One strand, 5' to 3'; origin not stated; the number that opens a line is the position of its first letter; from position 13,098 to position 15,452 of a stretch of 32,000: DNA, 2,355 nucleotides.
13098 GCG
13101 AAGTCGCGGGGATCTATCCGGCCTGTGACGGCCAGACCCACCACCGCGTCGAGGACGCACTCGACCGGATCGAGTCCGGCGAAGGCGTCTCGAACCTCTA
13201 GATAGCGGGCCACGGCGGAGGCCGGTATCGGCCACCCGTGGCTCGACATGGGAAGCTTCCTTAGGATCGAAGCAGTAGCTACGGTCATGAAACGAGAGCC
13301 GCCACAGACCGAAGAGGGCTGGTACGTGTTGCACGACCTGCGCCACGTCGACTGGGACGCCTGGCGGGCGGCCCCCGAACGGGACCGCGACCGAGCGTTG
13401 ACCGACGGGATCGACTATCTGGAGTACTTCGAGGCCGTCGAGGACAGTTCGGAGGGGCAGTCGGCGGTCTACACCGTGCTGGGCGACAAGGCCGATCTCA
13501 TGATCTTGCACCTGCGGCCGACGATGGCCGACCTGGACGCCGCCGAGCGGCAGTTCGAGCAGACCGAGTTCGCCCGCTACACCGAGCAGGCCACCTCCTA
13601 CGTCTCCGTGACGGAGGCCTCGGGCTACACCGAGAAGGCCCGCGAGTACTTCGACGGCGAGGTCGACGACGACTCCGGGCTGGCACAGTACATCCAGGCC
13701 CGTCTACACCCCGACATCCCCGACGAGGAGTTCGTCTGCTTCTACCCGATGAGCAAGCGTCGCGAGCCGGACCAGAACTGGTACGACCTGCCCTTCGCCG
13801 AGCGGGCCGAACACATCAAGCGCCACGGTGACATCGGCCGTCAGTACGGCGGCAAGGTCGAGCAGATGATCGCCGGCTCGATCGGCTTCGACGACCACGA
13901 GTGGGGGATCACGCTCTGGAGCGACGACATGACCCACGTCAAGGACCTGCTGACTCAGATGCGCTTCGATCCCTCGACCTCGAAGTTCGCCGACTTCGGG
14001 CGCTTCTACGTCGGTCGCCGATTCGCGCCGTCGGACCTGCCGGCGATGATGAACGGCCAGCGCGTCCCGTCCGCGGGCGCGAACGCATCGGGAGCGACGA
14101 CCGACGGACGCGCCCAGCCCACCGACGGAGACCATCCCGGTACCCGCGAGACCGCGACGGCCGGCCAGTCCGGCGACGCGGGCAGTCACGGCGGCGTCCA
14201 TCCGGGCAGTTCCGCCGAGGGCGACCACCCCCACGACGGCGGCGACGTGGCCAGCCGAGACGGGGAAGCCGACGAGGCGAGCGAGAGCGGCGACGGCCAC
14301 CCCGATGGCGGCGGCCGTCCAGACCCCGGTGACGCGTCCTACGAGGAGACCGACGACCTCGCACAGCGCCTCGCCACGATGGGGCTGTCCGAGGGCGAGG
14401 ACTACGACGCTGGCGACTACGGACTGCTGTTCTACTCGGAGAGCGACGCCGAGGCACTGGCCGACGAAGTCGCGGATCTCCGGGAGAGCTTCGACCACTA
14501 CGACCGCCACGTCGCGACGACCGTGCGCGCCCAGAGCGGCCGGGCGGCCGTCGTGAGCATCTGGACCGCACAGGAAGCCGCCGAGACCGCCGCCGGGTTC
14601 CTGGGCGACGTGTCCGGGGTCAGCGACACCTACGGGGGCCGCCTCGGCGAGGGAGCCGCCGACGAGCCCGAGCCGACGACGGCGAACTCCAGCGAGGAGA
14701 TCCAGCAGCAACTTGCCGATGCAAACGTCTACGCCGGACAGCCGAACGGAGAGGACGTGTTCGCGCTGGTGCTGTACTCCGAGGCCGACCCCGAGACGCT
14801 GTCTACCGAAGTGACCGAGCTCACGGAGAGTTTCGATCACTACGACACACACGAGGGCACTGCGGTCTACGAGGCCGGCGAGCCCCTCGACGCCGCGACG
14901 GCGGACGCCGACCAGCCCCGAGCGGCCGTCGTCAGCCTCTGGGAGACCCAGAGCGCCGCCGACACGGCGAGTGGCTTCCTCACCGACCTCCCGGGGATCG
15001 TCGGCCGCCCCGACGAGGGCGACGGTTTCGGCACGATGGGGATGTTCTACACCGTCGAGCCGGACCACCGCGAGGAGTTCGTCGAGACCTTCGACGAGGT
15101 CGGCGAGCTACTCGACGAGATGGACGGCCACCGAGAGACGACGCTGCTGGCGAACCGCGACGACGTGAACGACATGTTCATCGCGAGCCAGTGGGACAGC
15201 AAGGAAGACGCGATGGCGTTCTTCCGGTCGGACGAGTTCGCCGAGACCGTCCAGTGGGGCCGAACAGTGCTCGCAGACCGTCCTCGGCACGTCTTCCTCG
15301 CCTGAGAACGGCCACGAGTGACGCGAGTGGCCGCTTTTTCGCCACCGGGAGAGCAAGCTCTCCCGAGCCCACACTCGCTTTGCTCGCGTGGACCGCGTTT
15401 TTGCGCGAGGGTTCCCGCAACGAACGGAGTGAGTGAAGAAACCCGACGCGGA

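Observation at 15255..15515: Orphan copy of the pitA-like 3' end has diverged almost only at synonymous sites and keeps an in-frame stop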

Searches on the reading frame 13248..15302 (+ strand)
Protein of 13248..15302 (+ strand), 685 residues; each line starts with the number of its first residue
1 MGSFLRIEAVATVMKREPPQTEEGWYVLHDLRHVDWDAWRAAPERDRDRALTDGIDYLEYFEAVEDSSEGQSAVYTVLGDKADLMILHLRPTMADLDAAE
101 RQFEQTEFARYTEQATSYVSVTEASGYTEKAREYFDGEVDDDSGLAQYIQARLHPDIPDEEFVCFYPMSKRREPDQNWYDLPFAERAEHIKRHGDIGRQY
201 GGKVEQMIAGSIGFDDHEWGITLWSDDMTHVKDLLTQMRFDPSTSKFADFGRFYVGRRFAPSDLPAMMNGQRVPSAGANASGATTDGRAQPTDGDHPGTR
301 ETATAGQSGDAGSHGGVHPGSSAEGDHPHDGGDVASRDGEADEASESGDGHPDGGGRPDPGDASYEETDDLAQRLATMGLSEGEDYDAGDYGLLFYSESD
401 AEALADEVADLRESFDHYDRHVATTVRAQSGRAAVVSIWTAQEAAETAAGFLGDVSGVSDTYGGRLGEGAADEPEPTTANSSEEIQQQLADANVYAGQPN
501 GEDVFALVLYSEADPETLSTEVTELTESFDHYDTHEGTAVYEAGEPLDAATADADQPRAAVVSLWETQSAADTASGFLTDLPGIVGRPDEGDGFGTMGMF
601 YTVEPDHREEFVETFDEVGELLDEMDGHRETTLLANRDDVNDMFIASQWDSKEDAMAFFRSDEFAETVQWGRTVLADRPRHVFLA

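Call 9: find_homologous_proteins(query=window:13248-15302:+)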
Query window:13248-15302:+ (685 aa): 1037 proteins with E <= 0.001 among 8000 candidates; the best 120 are listed.
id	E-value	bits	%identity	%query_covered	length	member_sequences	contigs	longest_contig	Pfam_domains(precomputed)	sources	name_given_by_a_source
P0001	0.0e+0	1522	100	98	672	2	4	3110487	PF06778.19,PF03992.23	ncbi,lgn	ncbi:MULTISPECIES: heme-binding protein [Halomicrobium]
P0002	0.0e+0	1513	98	100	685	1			PF06778.19,PF03992.23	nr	nr:heme-binding protein [Halomicrobium katesii]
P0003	0.0e+0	1485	98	98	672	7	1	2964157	PF06778.19,PF03992.23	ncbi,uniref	ncbi:heme-binding protein [Halomicrobium katesii]|uniref:heme-binding protein n=1 Tax=Halomicrobium 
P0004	0.0e+0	1462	94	100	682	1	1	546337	PF06778.19,PF03992.23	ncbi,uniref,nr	ncbi:heme-binding protein [Halomicrobium sp. IBSBa]|uniref:heme-binding protein n=1 Tax=Halomicrobiu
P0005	0.0e+0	1225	80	98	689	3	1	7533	PF06778.19,PF03992.23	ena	-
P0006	0.0e+0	1207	79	98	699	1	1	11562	PF06778.19,PF03992.23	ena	-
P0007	0.0e+0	1152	76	98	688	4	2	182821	PF06778.19,PF03992.23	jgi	-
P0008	0.0e+0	1152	78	98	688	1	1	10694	PF06778.19,PF03992.23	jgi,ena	-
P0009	0.0e+0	1149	77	98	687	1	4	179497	PF06778.19,PF03992.23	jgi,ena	-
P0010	0.0e+0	1144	78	98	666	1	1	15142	PF06778.19,PF03992.23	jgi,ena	-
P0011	0.0e+0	1068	70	98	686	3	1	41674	PF06778.19,PF03992.23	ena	-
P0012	0.0e+0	1065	69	98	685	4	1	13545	PF06778.19,PF03992.23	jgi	jgi:chlorite dismutase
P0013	0.0e+0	1022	68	100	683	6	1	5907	PF06778.19,PF03992.23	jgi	jgi:chlorite dismutase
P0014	8.6e-296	1001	68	98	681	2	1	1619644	PF06778.19,PF03992.23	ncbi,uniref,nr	ncbi:chlorite dismutase [Halomicrobium zhouii]|uniref:Chlorite dismutase n=1 Tax=Halomicrobium zhoui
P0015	8.5e-292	988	69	98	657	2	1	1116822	PF06778.19,PF03992.23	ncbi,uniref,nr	ncbi:heme-binding protein [Haloarcula laminariae]|uniref:heme-binding protein n=1 Tax=Haloarcula lam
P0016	1.1e-291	988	68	98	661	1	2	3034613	PF06778.19,PF03992.23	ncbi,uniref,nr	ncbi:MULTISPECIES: heme-binding protein [Haloarcula]|uniref:heme-binding protein n=1 Tax=Haloarcula 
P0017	2.8e-291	987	66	98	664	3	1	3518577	PF06778.19,PF03992.23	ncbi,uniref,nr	ncbi:heme-binding protein [Halomicrobium salinisoli]|uniref:heme-binding protein n=1 Tax=Halomicrobi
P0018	9.2e-290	981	68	98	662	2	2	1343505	PF06778.19,PF03992.23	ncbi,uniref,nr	ncbi:heme-binding protein [Haloarcula salinisoli]|uniref:Heme-binding protein n=1 Tax=Haloarcula sal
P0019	1.8e-288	977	67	98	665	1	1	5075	PF06778.19,PF03992.23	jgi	jgi:chlorite dismutase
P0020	1.8e-286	971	67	98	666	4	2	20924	PF06778.19,PF03992.23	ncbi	-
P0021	1.9e-286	971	68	98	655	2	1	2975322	PF06778.19,PF03992.23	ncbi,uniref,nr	ncbi:heme-binding protein [Haloarcula montana]|uniref:heme-binding protein n=1 Tax=Haloarcula montan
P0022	1.5e-285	968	66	98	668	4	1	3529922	PF06778.19,PF03992.23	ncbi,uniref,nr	ncbi:heme-binding protein [Haloarcula pelagica]|uniref:heme-binding protein n=1 Tax=Haloarcula pelag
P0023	2.1e-285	967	67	98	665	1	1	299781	PF06778.19,PF03992.23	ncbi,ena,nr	ncbi:heme-dependent peroxidase [Halobacteriales archaeon QS_6_64_34]|nr:MAG: heme-dependent peroxida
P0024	2.7e-285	967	67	98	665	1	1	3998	PF06778.19,PF03992.23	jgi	jgi:chlorite dismutase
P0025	4.2e-285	966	67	98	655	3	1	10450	PF06778.19,PF03992.23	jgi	jgi:chlorite dismutase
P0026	1.3e-283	961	66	98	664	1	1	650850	PF06778.19,PF03992.23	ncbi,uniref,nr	ncbi:heme-binding protein [Haloarcula sp. S1CR25-12]|uniref:Heme-binding protein n=1 Tax=Haloarcula 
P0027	2.4e-283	960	65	98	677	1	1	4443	PF06778.19,PF03992.23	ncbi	-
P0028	1.7e-282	957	66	98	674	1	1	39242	PF06778.19,PF03992.23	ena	-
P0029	3.0e-282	957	66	98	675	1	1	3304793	PF06778.19,PF03992.23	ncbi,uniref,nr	ncbi:heme-binding protein [Haloarcula litorea]|uniref:heme-binding protein n=1 Tax=Haloarcula litore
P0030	4.4e-282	956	65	98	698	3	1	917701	PF06778.19,PF03992.23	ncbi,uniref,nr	ncbi:heme-binding protein [Halomicroarcula sp. S1AR25-4]|uniref:heme-binding protein n=1 Tax=Haloarc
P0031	2.3e-281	954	67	98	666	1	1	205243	PF06778.19,PF03992.23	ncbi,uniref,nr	ncbi:heme-binding protein [Haloarcula sediminis]|uniref:heme-binding protein n=1 Tax=Haloarcula sedi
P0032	9.6e-281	952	66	98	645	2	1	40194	PF06778.19,PF03992.23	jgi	jgi:chlorite dismutase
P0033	1.9e-280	951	64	98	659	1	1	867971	PF06778.19,PF03992.23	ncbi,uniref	ncbi:heme-binding protein [Haloarcula brevis]|uniref:heme-binding protein n=1 Tax=Haloarcula brevis 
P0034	4.1e-280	950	65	98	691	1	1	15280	PF06778.19,PF03992.23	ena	-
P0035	4.3e-280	950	66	98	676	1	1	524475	PF06778.19,PF03992.23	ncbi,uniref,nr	ncbi:heme-binding protein [Haloarcula onubensis]|uniref:Heme-binding protein n=1 Tax=Haloarcula onub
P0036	4.3e-280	950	65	98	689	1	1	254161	PF06778.19,PF03992.23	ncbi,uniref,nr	ncbi:heme-binding protein [Halomicroarcula sp. F13]|uniref:Heme-binding protein n=1 Tax=Haloarcula r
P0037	6.0e-280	949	65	98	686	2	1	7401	PF06778.19,PF03992.23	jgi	jgi:chlorite dismutase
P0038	7.6e-280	949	65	98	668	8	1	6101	PF06778.19,PF03992.23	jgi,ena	-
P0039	1.4e-279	948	66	98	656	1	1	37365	PF06778.19,PF03992.23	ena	-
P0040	2.6e-279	947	66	98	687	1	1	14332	PF06778.19,PF03992.23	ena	-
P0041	2.8e-279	947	64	100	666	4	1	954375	PF06778.19,PF03992.23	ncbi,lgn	-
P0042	6.7e-279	946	65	98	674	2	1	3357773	PF06778.19,PF03992.23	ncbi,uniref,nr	ncbi:heme-binding protein [Haloarcula marina]|uniref:heme-binding protein n=1 Tax=Haloarcula marina 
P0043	4.8e-278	943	65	98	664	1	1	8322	PF06778.19,PF03992.23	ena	-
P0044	9.4e-278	942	64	98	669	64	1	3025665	PF06778.19,PF03992.23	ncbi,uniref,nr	ncbi:heme-binding protein [Haloarcula hispanica]|uniref:Heme-binding protein n=1 Tax=Haloarcula hisp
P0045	1.7e-277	941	65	98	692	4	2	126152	PF06778.19,PF03992.23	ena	-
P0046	2.6e-277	940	65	98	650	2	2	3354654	PF06778.19,PF03992.23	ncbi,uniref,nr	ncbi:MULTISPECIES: heme-binding protein [Haloarcula]|uniref:heme-binding protein n=1 Tax=Haloarcula 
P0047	3.4e-277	940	64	98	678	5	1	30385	PF06778.19,PF03992.23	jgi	-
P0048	6.2e-276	936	64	98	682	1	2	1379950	PF06778.19,PF03992.23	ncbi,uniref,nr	ncbi:heme-binding protein [Halomicroarcula limicola]|uniref:Heme-binding protein n=1 Tax=Haloarcula 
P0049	1.9e-274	931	64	98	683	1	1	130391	PF06778.19,PF03992.23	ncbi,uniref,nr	ncbi:heme-binding protein [Haloarcula nitratireducens]|uniref:Heme-binding protein n=1 Tax=Haloarcul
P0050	2.1e-274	931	66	96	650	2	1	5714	PF06778.19,PF03992.23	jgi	-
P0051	4.9e-272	923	64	100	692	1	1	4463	PF06778.19,PF03992.23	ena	-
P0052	5.2e-272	923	63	98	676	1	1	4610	PF06778.19,PF03992.23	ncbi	ncbi:MAG: heme-binding protein [Haloarcula sp.]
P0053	3.2e-268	910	65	96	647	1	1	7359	PF06778.19,PF03992.23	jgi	-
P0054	1.7e-267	908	62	98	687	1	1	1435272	PF06778.19,PF03992.23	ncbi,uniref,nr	ncbi:heme-binding protein [Haloarcula amylovorans]|uniref:heme-binding protein n=1 Tax=Haloarcula am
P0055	3.7e-263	894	48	83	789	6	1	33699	PF06778.19,PF03992.23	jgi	jgi:chlorite dismutase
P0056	9.6e-261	886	49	83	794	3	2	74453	PF06778.19,PF03992.23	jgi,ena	jgi:chlorite dismutase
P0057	4.1e-260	884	48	83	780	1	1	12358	PF06778.19,PF03992.23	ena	-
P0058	2.5e-258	878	60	66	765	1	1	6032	PF06778.19,PF03992.23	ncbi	ncbi:MAG: heme-binding protein [Haloarculaceae archaeon]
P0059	6.4e-257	873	61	98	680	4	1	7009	PF06778.19,PF03992.23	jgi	jgi:chlorite dismutase/heme-degrading monooxygenase HmoA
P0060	1.4e-256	872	61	98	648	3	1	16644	PF06778.19,PF03992.23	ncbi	-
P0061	6.1e-256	870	60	98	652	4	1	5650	PF06778.19,PF03992.23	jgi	jgi:chlorite dismutase/heme-degrading monooxygenase HmoA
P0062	5.6e-255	867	61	98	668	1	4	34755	PF06778.19,PF03992.23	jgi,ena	jgi:chlorite dismutase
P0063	2.7e-253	861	62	98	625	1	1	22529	PF06778.19,PF03992.23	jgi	jgi:chlorite dismutase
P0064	7.0e-253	860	61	98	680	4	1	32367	PF06778.19,PF03992.23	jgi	jgi:chlorite dismutase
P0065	9.4e-253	859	61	98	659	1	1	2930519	PF06778.19,PF03992.23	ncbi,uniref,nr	ncbi:heme-binding protein [Salinibaculum rarum]|uniref:heme-binding protein n=1 Tax=Salinibaculum ra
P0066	1.5e-252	858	61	98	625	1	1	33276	PF06778.19,PF03992.23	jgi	jgi:chlorite dismutase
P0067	7.4e-252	856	60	98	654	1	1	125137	PF06778.19,PF03992.23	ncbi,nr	ncbi:heme-dependent peroxidase [Halobacteriales archaeon QS_1_68_17]|nr:MAG: heme-dependent peroxida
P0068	2.4e-251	855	59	98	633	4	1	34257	PF06778.19,PF03992.23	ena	-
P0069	4.5e-251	854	60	98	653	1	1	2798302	PF06778.19,PF03992.23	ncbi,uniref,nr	ncbi:heme-binding protein [Halorientalis litorea]|uniref:heme-binding protein n=1 Tax=Halorientalis 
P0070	1.9e-250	852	59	98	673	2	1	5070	PF06778.19,PF03992.23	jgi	jgi:chlorite dismutase/heme-degrading monooxygenase HmoA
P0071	2.3e-248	845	60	98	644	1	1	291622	PF06778.19,PF03992.23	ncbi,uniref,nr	ncbi:heme-binding protein [Halorientalis pallida]|uniref:Heme-binding protein n=1 Tax=Halorientalis 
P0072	3.6e-248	844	59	98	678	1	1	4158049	PF06778.19,PF03992.23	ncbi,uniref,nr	ncbi:heme-binding protein [Halosimplex litoreum]|uniref:Heme-binding protein n=1 Tax=Halosimplex lit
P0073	6.4e-248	843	60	98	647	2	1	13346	PF06778.19,PF03992.23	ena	-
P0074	1.2e-247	842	60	98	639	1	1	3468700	PF06778.19,PF03992.23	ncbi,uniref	ncbi:heme-binding protein [Halorientalis halophila]|uniref:heme-binding protein n=1 Tax=Halorientali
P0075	3.2e-247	841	60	98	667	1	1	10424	PF06778.19,PF03992.23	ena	-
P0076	6.4e-247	840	59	98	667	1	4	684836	PF06778.19,PF03992.23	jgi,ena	-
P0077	6.7e-247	840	59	98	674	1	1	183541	PF06778.19,PF03992.23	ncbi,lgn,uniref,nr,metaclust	ncbi:hypothetical protein C475_02206 [Halosimplex carlsbadense 2-9-1]|uniref:ABM domain-containing p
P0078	7.7e-247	840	59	98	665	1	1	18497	PF06778.19,PF03992.23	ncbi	ncbi:MAG: heme-binding protein [Haloarculaceae archaeon]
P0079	5.7e-246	837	60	98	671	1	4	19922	PF06778.19,PF03992.23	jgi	jgi:chlorite dismutase/heme-degrading monooxygenase HmoA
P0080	8.8e-246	836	59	98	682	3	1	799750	PF06778.19,PF03992.23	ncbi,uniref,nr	ncbi:heme-binding protein [Halosimplex halophilum]|uniref:heme-binding protein n=1 Tax=Halosimplex h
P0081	1.1e-245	836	60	98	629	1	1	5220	PF06778.19,PF03992.23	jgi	jgi:chlorite dismutase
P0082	2.0e-245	835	60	98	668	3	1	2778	PF06778.19,PF03992.23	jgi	jgi:chlorite dismutase/heme-degrading monooxygenase HmoA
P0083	2.2e-245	835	58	98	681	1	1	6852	PF06778.19,PF03992.23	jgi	jgi:chlorite dismutase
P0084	6.2e-245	833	59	98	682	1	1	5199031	PF06778.19,PF03992.23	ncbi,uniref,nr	ncbi:heme-binding protein [Halosimplex pelagicum]|uniref:Heme-binding protein n=1 Tax=Halosimplex pe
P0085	7.8e-245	833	70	39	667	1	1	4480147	PF06778.19,PF03992.23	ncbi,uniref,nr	ncbi:heme-binding protein [Halosimplex rubrum]|uniref:Heme-binding protein n=1 Tax=Halosimplex rubru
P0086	1.2e-244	832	58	98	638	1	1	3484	PF06778.19,PF03992.23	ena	-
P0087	3.9e-244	831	59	98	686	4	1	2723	PF06778.19,PF03992.23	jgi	jgi:chlorite dismutase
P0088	1.9e-243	828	56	98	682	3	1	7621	PF06778.19,PF03992.23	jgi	-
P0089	2.3e-243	828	58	98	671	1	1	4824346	PF06778.19,PF03992.23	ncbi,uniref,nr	ncbi:heme-binding protein [Halosimplex aquaticum]|uniref:Heme-binding protein n=1 Tax=Halosimplex aq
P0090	2.5e-243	828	57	98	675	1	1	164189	PF06778.19,PF03992.23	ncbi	ncbi:heme-binding protein [Halosimplex sp. J119]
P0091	3.2e-243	828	55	98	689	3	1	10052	PF06778.19,PF03992.23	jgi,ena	jgi:chlorite dismutase/heme-degrading monooxygenase HmoA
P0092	4.3e-243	827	59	98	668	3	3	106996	PF06778.19,PF03992.23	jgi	-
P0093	8.5e-243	826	58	98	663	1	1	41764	PF06778.19,PF03992.23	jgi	jgi:chlorite dismutase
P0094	1.7e-242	825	59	98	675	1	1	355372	PF06778.19,PF03992.23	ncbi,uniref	ncbi:heme-binding protein [Halosimplex amylolyticum]|uniref:heme-binding protein n=1 Tax=Halosimplex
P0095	3.1e-242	824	57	98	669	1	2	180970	PF06778.19,PF03992.23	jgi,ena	-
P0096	5.5e-242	824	58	98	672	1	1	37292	PF06778.19,PF03992.23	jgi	-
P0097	6.4e-242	823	59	98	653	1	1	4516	PF06778.19,PF03992.23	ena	-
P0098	8.4e-242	823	57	98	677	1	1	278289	PF06778.19,PF03992.23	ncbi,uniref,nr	ncbi:heme-binding protein [Halosimplex salinum]|uniref:heme-binding protein n=1 Tax=Halosimplex sali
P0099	1.0e-241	823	59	98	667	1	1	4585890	PF06778.19,PF03992.23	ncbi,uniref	ncbi:heme-binding protein [Halosimplex sp. TS25]|uniref:heme-binding protein n=1 Tax=Halosimplex rar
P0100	2.8e-241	821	58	98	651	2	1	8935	PF06778.19,PF03992.23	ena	-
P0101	3.0e-241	821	59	98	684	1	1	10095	PF06778.19,PF03992.23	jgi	jgi:chlorite dismutase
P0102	4.9e-241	820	57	98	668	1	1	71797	PF06778.19,PF03992.23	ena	-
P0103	7.6e-241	820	59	98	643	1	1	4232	PF06778.19,PF03992.23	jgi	jgi:chlorite dismutase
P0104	9.8e-241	819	58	98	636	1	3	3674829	PF06778.19,PF03992.23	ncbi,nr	ncbi:heme-binding protein [Haloarculaceae archaeon H-GB2-1]|nr:heme-binding protein [Haloarculaceae 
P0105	1.1e-240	819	57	98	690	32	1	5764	PF06778.19,PF03992.23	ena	-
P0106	1.5e-239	816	59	98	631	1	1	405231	PF06778.19,PF03992.23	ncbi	ncbi:heme-binding protein [Halobacteriales archaeon Cl-PHB]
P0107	1.9e-239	815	57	98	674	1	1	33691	PF06778.19,PF03992.23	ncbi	ncbi:MAG: heme-binding protein [Halorientalis sp.]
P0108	2.6e-239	815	58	98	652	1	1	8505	PF06778.19,PF03992.23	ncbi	-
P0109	3.2e-239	814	56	98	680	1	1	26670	PF06778.19,PF03992.23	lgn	-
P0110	9.5e-239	813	45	83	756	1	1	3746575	PF06778.19,PF03992.23,PF17853.7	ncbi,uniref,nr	ncbi:heme-binding protein [Natronomonas salina]|uniref:heme-binding protein n=1 Tax=Natronomonas sal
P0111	1.4e-238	812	57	98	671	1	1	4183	PF06778.19,PF03992.23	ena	-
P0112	1.4e-238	812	58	98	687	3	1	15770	PF06778.19,PF03992.23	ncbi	ncbi:MAG: heme-binding protein, partial [Haloarculaceae archaeon]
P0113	3.4e-238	811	60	95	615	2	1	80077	PF06778.19,PF03992.23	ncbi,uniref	ncbi:heme-binding protein, partial [Halorientalis sp.]|uniref:heme-binding protein n=1 Tax=Halorient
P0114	3.4e-238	811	56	98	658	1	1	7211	PF06778.19,PF03992.23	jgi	jgi:chlorite dismutase/heme-degrading monooxygenase HmoA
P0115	4.2e-238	811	58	98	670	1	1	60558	PF06778.19,PF03992.23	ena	-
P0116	5.9e-238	810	57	98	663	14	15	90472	PF06778.19,PF03992.23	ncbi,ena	-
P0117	7.7e-238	810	58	98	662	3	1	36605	PF06778.19,PF03992.23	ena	-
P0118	8.5e-238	810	58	98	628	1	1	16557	PF06778.19,PF03992.23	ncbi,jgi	-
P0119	8.7e-238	810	56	98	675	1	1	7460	PF06778.19,PF03992.23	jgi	jgi:chlorite dismutase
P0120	1.3e-237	809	56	98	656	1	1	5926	PF06778.19,PF03992.23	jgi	jgi:chlorite dismutase/heme-degrading monooxygenase HmoA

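Call 10: find_encoding_contigs(protein=P0003, flank=10000, max_places=3)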
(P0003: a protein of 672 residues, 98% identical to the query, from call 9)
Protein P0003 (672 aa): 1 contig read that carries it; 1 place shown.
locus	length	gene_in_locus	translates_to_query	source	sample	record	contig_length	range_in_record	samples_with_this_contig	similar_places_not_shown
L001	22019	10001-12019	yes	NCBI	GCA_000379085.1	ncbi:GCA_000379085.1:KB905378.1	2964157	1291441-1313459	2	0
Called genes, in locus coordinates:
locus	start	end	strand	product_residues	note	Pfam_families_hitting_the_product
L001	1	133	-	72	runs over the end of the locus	PF00832:Ribosomal_L39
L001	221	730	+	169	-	-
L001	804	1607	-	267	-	PF02535:Zip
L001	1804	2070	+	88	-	PF26006:DUF7999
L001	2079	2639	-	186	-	PF02834:LigT_PEase, PF09749:HVSL (weak), PF10469:AKAP7_NLS, PF13563:2_5_RNA_ligase2, PF02834:LigT_PEase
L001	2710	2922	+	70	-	-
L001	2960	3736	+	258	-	PF13371:TPR_9 (faint), PF13424:TPR_12 (faint), PF00515:TPR_1 (weak), PF13428:TPR_14 (weak), PF13414:TPR_11 (weak), PF13432:TPR_16, PF14559:TPR_19 (weak), PF13431:TPR_17 (weak), +4 more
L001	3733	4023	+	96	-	PF04242:DUF424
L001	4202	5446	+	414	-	PF00155:Aminotran_1_2, PF00266:Aminotran_5, PF01041:DegT_DnrJ_EryC1, PF01212:Beta_elim_lyase, PF01053:Cys_Met_Meta_PP (weak), PF00282:Pyridoxal_deC (faint)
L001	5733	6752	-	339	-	PF18884:TSP3_bac (faint)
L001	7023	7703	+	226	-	PF04367:DUF502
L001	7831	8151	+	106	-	PF19095:DUF5783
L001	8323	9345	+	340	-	PF13177:DNA_pol3_delta2, PF13191:AAA_16 (faint), PF13401:AAA_22 (weak), PF00004:AAA, PF08542:Rep_fac_C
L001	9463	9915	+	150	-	PF20575:HTH_63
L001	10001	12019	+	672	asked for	PF06778:Chlor_dismutase, PF03992:ABM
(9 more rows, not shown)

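Call 11: find_encoding_contigs(protein=P0004, flank=10000, max_places=3)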
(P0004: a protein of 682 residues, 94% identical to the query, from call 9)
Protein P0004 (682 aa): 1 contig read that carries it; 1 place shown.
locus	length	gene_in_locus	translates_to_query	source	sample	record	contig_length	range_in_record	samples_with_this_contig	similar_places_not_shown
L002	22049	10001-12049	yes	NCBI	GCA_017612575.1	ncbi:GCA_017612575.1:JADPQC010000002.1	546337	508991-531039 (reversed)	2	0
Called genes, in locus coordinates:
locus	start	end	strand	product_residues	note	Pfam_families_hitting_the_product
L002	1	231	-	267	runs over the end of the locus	PF02535:Zip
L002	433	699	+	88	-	PF26006:DUF7999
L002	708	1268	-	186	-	PF02834:LigT_PEase, PF09749:HVSL (weak), PF10469:AKAP7_NLS, PF13563:2_5_RNA_ligase2, PF02834:LigT_PEase (weak)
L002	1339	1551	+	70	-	-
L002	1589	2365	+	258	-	PF25062:ARM_TT21_N (faint), PF13371:TPR_9 (faint), PF00515:TPR_1 (weak), PF13428:TPR_14 (weak), PF13414:TPR_11 (weak), PF13432:TPR_16, PF14559:TPR_19 (weak), PF13431:TPR_17 (weak), +5 more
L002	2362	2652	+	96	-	PF04242:DUF424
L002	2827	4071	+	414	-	PF00155:Aminotran_1_2, PF00266:Aminotran_5, PF01212:Beta_elim_lyase, PF01041:DegT_DnrJ_EryC1, PF01053:Cys_Met_Meta_PP (weak), PF00282:Pyridoxal_deC (faint)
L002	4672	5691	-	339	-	PF18884:TSP3_bac (faint)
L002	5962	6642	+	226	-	PF04367:DUF502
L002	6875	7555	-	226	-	-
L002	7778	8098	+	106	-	PF19095:DUF5783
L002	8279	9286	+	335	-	PF13177:DNA_pol3_delta2, PF13191:AAA_16 (faint), PF13401:AAA_22 (weak), PF00004:AAA, PF08542:Rep_fac_C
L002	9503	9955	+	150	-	PF20575:HTH_63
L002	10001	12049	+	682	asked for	PF06778:Chlor_dismutase, PF03992:ABM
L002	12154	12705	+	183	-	-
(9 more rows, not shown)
